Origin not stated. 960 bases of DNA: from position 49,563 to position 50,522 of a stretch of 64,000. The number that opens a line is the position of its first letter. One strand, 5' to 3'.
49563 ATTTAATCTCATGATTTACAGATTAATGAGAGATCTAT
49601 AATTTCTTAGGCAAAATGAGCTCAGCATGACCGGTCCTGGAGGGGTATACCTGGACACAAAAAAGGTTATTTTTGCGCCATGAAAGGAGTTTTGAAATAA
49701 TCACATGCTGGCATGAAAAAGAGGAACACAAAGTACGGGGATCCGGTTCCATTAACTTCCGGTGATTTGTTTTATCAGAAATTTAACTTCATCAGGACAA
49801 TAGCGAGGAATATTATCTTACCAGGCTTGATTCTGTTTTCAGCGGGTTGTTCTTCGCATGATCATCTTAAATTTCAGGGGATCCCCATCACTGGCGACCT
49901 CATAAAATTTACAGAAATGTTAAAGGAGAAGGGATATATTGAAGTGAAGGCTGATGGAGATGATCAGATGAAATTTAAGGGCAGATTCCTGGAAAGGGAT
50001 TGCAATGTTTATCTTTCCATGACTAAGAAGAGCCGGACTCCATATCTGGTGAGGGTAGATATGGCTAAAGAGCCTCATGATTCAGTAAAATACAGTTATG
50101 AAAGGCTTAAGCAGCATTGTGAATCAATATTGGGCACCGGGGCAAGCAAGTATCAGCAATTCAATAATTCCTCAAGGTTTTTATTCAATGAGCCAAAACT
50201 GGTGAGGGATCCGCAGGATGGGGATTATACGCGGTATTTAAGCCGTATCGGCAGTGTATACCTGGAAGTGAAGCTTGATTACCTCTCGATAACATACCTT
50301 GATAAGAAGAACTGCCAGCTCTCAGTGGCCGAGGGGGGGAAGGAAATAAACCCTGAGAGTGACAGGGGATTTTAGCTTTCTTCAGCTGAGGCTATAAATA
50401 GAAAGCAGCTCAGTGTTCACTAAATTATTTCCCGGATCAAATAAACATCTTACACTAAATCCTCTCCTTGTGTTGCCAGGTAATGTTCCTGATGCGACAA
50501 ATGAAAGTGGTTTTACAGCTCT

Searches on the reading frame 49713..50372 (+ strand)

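Call 29: search_protein_families(library=pfam, proteins=[window:49713-50372:+], max_evalue=0.001)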
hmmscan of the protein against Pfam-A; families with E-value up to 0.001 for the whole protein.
window:49713-50372:+ (220 aa): 0 families

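Call 52: search_protein_families(library=pfam, proteins=[L085:173-493:+, L085:4986-6074:+, L085:4071-4832:+], max_evalue=1)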
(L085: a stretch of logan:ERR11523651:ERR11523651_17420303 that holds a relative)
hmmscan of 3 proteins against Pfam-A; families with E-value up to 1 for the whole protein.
L085:173-493:+ (107 aa): 1 family
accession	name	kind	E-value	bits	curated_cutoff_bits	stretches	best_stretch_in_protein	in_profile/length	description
PF13817.11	DDE_Tnp_IS66_C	-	0.0047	17.5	30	1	54-82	1-30/39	IS66 C-terminal element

L085:4986-6074:+ (363 aa): 5 families
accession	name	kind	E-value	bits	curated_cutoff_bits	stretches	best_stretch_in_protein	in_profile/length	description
PF00041.27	fn3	-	9e-05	23.1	25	1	37-113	8-74/84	Fibronectin type III domain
PF16656.11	Pur_ac_phosph_N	-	0.0058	17.6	30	1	87-123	60-93/93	Purple acid Phosphatase, N-terminal domain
PF25059.1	FN3_DSCAM-DSCAML_C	-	0.096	13.5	39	1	89-124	46-80/89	DSCAM/DSCAML C-terminal Fn3-like domain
PF17964.7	Big_10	-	0.12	13.1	22.9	1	94-156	48-110/164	Bacterial Ig domain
PF16974.11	NAR2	-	0.17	11.9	26.6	1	83-115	88-122/142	High-affinity nitrate transporter accessory, Ig-like domain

L085:4071-4832:+ (254 aa): 3 families
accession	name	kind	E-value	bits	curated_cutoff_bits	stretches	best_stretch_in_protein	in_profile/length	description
PF00072.30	Response_reg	-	1.4e-18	67.5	30.2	1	12-120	2-111/111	Response regulator receiver domain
PF04397.21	LytTR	-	1.4e-09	38.5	22.6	1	162-251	5-97/98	LytTr DNA-binding domain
PF20274.4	cREC_REC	-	0.069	14.3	27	1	12-76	3-55/88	Cyclic-phosphate processing Receiver domain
